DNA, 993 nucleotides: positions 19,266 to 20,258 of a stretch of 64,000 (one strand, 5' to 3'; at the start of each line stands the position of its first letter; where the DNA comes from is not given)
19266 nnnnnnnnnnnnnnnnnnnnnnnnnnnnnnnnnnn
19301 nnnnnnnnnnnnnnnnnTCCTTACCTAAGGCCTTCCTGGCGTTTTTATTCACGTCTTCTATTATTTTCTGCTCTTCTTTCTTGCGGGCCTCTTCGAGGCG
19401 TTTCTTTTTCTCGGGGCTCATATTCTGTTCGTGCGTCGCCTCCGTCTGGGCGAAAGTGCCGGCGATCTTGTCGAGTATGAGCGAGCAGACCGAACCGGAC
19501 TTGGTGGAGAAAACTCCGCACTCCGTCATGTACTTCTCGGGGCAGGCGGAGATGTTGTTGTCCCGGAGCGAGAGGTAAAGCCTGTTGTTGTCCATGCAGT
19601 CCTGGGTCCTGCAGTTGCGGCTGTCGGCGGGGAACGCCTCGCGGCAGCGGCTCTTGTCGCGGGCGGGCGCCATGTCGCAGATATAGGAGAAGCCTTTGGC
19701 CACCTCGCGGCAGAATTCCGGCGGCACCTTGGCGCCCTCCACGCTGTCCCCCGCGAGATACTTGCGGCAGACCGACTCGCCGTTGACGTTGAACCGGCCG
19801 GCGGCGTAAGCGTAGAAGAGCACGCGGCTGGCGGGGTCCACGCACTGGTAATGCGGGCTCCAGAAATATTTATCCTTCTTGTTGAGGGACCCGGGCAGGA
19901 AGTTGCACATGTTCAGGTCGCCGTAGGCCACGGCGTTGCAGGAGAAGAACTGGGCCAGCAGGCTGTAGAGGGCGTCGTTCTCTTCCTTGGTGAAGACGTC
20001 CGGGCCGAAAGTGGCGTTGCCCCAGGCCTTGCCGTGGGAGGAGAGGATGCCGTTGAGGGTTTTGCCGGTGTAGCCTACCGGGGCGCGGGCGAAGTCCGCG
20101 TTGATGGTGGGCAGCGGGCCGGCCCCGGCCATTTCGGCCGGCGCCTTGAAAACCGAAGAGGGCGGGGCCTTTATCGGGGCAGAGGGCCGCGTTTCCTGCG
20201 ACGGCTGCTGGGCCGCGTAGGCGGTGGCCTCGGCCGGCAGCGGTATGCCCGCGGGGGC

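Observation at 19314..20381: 12-Cys membrane-anchored/exported protein translationally coupled between the HxsD-like gene and the HxS peptide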

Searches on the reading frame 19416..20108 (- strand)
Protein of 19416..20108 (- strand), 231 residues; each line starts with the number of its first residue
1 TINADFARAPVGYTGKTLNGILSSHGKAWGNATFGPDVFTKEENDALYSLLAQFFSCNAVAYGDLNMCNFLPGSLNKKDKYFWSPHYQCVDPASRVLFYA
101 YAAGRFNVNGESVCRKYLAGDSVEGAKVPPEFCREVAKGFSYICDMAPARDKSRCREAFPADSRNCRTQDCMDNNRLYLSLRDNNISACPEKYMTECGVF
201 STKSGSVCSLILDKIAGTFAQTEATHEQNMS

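Call 68: predict_structure(alignment_id=A4)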
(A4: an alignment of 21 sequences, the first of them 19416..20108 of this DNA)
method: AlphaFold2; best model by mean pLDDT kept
length: 231 residues; sequences in the alignment: 21
mean_pLDDT: 82.7   pTM: 0.82
mean pLDDT of the five models: 82.7, 81.2, 81.1, 78.0, 77.5
residues with pLDDT >= 90: 81; 70-90: 109; 50-70: 31; < 50: 10
segments of 3 or more residues with pLDDT < 50: 1-3, 78-80
pLDDT, mean of each block of 10 residues (from residue 1): 51 73 86 75 91 93 89 60 77 93 89 82 55 86 86 87 89 94 93 93 85 91 85 61
secondary structure, 60 per line:
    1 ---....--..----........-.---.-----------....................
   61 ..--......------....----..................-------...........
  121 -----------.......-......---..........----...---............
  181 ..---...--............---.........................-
elements in order: H4-7 H18-23 H41-62 H65-70 H77-80 H85-102 H110-120 H132-138 H140-145 H149-158 H169-182 H191-202 H206-230

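Call 73: fold_search(model_id=the predicted structure, library=pdb)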
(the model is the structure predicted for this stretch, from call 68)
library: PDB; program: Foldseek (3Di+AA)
matches with E <= 10: 153; with E <= 0.001: 0
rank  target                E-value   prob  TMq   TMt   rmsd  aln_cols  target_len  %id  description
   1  7wlx_A                1.2e+00  0.06  0.15  0.15  18.2       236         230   11  A novel chemical derivative(53) of THRB agonist (released 2022-05-18)
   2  6dda_A                1.4e+00  0.07  0.15  0.16  20.2       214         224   12  Nurr1 Covalently Modified by a Dopamine Metabolite (released 2019-03-20)
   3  8w8g_C                1.5e+00  0.21  0.26  0.28  12.1       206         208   10  Crystal structure of human TRF1 with PinX1 (released 2024-09-04)
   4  7wmn_A                1.6e+00  0.04  0.13  0.12  17.3       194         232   10  A novel chemical derivative(89) of THRB agonist (released 2022-05-18)
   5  7wmj_A                1.7e+00  0.05  0.13  0.13  18.3       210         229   12  A novel chemical derivative(71) of THRB agonist (released 2022-05-18)
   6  8w8g_A                2.2e+00  0.13  0.22  0.23  12.6       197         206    9  Crystal structure of human TRF1 with PinX1 (released 2024-09-04)
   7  6z74_D                2.2e+00  0.08  0.18  0.18  16.3       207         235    9  Structure of the transcriptional repressor Atu1419 (VanR) in complex with a fortuitous citrate from agrobacterium fabr (released 2020-12-02)
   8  3qap                  2.2e+00  0.08  0.17  0.18  16.8       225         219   11  Crystal structure of Natronomonas pharaonis sensory rhodopsin II in the ground state (released 2011-09-14)
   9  6ivp_D                2.2e+00  0.06  0.16  0.15  19.3       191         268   13  Crystal structure of a membrane protein P262A (released 2019-11-06)
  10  3bej_A                2.4e+00  0.04  0.13  0.13  20.2       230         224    9  Structure of human FXR in complex with MFA-1 and co-activator peptide (released 2008-03-18)
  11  1xap                  2.6e+00  0.02  0.12  0.12  19.4       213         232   10  Structure of the ligand binding domain of the Retinoic Acid Receptor beta (released 2004-11-16)
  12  7vg4_D                2.8e+00  0.03  0.13  0.15  22.3       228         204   12  10,5-methenyltetrahydrofolate cyclohydrolase from Methylobacterium extorquens AM1 strain (released 2022-07-06)
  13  4w6v                  2.9e+00  0.06  0.16  0.09  21.0       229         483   13  Crystal structure of a peptide transporter from Yersinia enterocolitica at 3 A resolution (released 2015-07-15)
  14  9hf7                  3.0e+00  0.08  0.19  0.21  12.7       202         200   10  Crystal structure of human TRF1 TRFH domain in complex with compound 3 (released 2025-11-26)
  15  5kra_B                3.0e+00  0.04  0.14  0.14  20.9       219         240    8  Crystal Structure of the ER-alpha Ligand-binding Domain (Y537S) in Complex with DDT and DDE (released 2017-02-15)
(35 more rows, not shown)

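Call 77: fold_search(model_id=the predicted structure, library=viral)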
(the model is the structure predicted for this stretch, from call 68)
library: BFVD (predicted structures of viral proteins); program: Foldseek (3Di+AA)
matches with E <= 10: 96; with E <= 0.001: 0
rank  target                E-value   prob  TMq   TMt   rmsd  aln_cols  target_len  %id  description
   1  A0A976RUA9            1.1e+00  0.05  0.12  0.08  24.0       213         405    8  (no name in the UniProt tables at hand)
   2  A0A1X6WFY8            1.8e+00  0.10  0.21  0.19  23.1       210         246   16  (no name in the UniProt tables at hand)
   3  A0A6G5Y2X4            1.8e+00  0.07  0.18  0.08  23.7       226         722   13  (no name in the UniProt tables at hand)
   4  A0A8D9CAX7            2.0e+00  0.08  0.18  0.18  18.8       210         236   11  Uncharacterized protein [uncultured marine phage]
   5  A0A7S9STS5            2.2e+00  0.09  0.20  0.19  26.4       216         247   13  (no name in the UniProt tables at hand)
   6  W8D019                2.2e+00  0.03  0.14  0.11  22.3       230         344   10  Uncharacterized protein [Erwinia phage PhiEaH1]
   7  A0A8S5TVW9            2.6e+00  0.08  0.19  0.09  12.2       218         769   14  Minor tail protein [Siphoviridae sp. ctmxA102]
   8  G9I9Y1                2.6e+00  0.04  0.12  0.12  17.9       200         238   18  (no name in the UniProt tables at hand)
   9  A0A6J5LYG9            2.8e+00  0.04  0.15  0.13  24.8       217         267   12  Phage head morphogenesis domain [uncultured Caudovirales phage]
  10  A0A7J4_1              3.0e+00  0.03  0.14  0.05  17.2       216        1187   11  PLD phosphodiesterase domain-containing protein [Microcystis phage LMM01]
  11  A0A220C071            3.2e+00  0.04  0.15  0.17  15.3       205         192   13  (no name in the UniProt tables at hand)
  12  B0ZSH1                3.3e+00  0.04  0.16  0.07  13.9       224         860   12  Probable tape measure protein [Halomonas phage phiHAP-1 (isolate -/Gulf of Mexico/-/2001)]
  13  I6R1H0                3.4e+00  0.07  0.20  0.18  22.7       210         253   11  (no name in the UniProt tables at hand)
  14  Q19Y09                3.4e+00  0.05  0.14  0.21  19.6       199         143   12  Membrane protein [Mycobacterium phage Wildcat]
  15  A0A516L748            3.6e+00  0.05  0.14  0.14  14.0       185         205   11  (no name in the UniProt tables at hand)
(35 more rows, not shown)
